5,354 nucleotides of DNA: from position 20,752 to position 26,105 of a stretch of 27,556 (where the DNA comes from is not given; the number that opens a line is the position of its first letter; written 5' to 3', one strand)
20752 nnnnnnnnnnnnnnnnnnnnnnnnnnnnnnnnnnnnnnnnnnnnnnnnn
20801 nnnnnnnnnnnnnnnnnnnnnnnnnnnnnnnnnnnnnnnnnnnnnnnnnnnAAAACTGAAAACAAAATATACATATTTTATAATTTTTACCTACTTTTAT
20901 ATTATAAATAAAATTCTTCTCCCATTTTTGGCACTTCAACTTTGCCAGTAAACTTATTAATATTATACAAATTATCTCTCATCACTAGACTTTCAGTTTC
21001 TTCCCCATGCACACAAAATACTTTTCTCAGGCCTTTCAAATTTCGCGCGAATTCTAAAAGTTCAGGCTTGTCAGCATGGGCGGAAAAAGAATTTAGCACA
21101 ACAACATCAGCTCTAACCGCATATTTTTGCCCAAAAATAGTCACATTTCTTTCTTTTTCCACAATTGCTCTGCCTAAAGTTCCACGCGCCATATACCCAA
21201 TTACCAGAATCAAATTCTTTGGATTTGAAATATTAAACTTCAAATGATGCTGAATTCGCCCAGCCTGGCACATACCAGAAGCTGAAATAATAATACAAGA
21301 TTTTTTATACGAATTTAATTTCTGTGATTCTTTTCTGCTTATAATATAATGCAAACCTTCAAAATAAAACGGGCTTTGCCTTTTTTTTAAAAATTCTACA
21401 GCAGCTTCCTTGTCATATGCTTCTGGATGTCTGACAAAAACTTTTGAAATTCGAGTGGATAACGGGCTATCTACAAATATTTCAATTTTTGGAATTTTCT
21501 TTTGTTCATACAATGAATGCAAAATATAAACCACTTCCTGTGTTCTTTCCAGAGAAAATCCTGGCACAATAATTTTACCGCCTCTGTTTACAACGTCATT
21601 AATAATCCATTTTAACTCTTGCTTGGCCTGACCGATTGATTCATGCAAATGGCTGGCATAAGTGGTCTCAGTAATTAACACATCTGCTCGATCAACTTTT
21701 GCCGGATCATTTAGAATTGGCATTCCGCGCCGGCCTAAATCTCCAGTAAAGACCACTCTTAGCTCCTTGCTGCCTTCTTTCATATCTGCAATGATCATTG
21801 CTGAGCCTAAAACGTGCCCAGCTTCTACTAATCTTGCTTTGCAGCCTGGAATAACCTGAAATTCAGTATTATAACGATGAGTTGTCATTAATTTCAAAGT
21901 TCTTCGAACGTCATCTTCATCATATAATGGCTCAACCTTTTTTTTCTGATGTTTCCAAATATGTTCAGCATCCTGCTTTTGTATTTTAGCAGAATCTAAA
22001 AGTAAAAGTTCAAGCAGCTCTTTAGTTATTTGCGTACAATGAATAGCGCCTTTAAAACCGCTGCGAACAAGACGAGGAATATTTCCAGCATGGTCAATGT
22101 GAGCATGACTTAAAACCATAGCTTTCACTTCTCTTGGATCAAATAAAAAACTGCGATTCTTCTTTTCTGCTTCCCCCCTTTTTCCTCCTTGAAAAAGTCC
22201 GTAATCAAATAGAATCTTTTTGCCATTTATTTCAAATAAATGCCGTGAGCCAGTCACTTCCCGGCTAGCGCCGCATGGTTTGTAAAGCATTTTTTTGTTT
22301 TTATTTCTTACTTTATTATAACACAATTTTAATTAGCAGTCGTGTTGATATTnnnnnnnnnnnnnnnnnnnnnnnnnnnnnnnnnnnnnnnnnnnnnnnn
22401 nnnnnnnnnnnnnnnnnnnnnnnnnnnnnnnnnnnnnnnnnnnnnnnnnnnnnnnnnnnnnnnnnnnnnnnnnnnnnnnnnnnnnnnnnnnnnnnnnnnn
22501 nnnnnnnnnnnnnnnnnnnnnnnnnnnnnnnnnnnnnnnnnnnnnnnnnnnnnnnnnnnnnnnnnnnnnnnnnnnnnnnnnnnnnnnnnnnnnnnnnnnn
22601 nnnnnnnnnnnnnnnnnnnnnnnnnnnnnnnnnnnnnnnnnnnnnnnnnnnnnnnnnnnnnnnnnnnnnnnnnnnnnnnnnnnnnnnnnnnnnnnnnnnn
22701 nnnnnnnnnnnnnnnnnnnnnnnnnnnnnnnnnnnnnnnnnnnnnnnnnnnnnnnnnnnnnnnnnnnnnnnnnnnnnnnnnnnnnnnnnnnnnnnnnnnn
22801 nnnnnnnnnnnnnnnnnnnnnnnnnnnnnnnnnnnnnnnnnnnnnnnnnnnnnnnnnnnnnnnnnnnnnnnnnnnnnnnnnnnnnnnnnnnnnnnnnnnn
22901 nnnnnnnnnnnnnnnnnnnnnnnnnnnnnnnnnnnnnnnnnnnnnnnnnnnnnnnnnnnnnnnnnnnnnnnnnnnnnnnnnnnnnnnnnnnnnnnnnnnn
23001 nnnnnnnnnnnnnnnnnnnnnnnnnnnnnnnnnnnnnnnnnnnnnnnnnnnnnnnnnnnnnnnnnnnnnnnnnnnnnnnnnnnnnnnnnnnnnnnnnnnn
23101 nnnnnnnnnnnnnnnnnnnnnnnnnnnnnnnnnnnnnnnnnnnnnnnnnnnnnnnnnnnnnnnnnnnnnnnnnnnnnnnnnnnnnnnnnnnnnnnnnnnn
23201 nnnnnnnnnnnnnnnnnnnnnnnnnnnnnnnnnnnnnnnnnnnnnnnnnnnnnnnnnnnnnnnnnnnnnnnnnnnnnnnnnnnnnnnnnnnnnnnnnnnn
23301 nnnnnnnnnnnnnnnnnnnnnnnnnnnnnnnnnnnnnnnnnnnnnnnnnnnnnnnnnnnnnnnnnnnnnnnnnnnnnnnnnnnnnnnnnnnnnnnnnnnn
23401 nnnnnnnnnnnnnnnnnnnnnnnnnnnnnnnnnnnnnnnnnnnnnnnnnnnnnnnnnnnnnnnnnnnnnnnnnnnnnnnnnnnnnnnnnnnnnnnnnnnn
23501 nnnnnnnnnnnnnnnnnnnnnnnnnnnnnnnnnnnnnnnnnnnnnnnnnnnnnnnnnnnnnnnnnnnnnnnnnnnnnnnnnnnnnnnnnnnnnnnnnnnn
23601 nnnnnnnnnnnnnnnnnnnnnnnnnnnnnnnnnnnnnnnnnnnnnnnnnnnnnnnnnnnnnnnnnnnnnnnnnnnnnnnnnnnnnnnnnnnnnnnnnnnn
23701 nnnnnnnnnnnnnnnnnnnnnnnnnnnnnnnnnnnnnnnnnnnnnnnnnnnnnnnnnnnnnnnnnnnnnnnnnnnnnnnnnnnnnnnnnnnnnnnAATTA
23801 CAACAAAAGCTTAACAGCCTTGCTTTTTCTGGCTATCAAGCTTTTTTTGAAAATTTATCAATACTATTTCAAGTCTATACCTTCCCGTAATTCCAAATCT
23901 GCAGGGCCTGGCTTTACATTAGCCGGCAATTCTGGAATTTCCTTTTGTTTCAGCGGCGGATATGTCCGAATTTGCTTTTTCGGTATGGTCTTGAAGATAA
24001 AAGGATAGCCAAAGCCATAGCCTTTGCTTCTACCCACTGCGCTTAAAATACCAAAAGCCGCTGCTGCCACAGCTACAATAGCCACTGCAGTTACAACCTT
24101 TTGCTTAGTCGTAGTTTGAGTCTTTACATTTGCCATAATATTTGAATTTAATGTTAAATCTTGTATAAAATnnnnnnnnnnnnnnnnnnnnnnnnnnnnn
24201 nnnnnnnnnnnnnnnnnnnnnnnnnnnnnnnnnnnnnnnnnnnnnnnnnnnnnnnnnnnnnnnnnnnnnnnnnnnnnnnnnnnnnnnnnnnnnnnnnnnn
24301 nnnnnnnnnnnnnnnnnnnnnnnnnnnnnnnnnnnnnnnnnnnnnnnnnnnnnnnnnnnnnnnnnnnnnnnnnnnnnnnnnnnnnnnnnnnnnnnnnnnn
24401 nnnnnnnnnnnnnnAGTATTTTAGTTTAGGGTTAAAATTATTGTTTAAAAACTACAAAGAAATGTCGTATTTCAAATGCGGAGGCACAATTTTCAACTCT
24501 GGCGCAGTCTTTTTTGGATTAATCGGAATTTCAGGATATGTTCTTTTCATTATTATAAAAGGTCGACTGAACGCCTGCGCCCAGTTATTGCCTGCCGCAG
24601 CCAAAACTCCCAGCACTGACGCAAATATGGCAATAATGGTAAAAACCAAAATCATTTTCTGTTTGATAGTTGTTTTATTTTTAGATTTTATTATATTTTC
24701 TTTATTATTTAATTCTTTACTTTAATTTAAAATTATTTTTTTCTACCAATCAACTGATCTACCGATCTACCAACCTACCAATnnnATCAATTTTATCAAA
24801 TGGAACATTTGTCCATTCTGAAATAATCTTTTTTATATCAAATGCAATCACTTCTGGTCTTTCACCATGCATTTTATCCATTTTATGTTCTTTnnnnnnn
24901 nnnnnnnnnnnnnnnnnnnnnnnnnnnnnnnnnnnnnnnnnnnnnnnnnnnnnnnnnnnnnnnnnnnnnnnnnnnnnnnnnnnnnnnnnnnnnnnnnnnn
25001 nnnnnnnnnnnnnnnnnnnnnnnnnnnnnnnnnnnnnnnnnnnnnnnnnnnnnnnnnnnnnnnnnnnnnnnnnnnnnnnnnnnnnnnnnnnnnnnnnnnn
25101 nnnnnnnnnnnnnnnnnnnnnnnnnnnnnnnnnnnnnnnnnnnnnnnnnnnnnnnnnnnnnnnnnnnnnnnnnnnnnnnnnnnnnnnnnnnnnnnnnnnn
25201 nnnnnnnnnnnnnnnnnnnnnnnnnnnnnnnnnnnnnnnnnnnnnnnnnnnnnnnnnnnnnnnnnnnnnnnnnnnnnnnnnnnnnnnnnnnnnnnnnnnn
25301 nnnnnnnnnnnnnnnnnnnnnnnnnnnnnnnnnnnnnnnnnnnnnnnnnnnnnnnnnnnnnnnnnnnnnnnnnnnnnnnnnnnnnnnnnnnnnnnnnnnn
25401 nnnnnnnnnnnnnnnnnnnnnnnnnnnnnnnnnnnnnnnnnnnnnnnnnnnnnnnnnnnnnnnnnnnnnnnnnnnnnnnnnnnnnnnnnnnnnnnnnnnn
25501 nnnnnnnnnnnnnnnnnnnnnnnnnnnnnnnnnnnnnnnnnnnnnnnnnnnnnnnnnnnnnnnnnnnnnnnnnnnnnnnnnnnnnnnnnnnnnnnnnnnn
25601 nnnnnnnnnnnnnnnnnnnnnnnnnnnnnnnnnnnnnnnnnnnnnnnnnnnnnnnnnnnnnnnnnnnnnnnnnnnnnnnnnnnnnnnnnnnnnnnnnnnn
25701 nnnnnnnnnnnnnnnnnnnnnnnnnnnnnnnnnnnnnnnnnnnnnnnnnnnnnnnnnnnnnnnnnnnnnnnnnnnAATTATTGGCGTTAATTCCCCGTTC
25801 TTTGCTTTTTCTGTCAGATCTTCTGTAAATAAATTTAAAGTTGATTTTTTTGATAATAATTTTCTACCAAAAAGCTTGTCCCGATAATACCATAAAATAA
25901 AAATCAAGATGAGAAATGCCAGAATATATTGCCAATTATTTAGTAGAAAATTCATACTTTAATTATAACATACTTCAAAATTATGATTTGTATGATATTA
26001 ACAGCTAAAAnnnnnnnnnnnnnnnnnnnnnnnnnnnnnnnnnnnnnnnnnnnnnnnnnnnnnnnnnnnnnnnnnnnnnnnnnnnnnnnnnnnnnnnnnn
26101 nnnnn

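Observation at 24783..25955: Clp-type AAA+ protein that ends exactly at the D1/D2 junction and carries an N-terminal TM helix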

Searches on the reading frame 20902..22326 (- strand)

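Call 52: search_protein_families(library=ncbifam, proteins=[window:20902-22326:-], max_evalue=0.001)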
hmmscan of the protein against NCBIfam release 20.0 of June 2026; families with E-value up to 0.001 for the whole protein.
window:20902-22326:- (474 aa): 8 families
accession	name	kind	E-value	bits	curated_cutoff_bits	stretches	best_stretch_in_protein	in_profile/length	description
NF045584.1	cas14_MBL_CASP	equivalog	2.4e-120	402.7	800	1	18-463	6-434/612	type VII CRISPR-associated protein Cas14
TIGR03675.1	arCOG00543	equivalog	3.1e-83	280.1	580.2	1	13-471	175-627/631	beta-CASP ribonuclease aCPSF1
TIGR04122.1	Xnuc_lig_assoc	equivalog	5.2e-14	51.8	325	1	149-275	66-188/326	ligase-associated DNA damage response exonuclease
NF033105.1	bla_subclass_B3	equivalog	1.1e-06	28.2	240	1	56-90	51-85/257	subclass B3 metallo-beta-lactamase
NF047419.1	RNase_J1_RnjA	exception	0.00014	20.7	820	1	65-132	58-129/549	ribonuclease J1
NF033184.1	B3_Acin_new1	exception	0.00016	20.9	580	0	34-88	57-109/283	putative subclass B3 metallo-beta-lactamase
TIGR00649.1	MG423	subfamily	0.00018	20.1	400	1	65-123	57-114/546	RNase J family beta-CASP ribonuclease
NF041257.1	GntH_guanitoxin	equivalog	0.00051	19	333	0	34-90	40-91/374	guanitoxin biosynthesis MBL fold metallo-hydrolase GntH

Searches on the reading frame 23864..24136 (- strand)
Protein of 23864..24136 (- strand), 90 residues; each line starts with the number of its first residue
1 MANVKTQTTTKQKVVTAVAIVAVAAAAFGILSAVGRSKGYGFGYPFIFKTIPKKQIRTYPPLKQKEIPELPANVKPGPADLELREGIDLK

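Call 51: search_protein_families(library=padloc, proteins=[window:23864-24136:-], max_evalue=0.01)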
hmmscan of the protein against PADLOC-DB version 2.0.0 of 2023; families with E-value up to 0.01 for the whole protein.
window:23864-24136:- (90 aa): 1 family
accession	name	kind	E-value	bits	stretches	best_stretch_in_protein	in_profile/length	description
PDLC01711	typeIV_Cas6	-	0.0034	15.3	1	13-43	152-182/189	Cas6_0_IVA3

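Call 52: search_protein_families(library=ncbifam, proteins=[window:23864-24136:-], max_evalue=0.001)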
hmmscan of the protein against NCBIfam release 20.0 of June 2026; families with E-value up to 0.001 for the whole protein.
window:23864-24136:- (90 aa): 0 families

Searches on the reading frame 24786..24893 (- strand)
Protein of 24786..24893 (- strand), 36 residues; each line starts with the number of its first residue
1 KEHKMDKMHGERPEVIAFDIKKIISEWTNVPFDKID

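Call 37: search_protein_families(library=pfam, proteins=[window:24786-24893:-], max_evalue=10)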
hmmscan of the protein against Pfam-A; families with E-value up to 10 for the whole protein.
seq(36 aa): 0 families
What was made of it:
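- Tried and rejected: Assigning the C-terminal 36 aa and the N-terminal 60 aa to a Pfam model: no hits (call 37).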

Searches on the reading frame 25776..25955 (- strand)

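Call 37: search_protein_families(library=pfam, proteins=[window:25776-25955:-], max_evalue=10)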
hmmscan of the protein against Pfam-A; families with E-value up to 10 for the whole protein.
seq(60 aa): 1 family
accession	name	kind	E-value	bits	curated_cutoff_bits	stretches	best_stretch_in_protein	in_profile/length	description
PF14991.11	MLANA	-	0.2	12.4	27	1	11-51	34-72/117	Protein melan-A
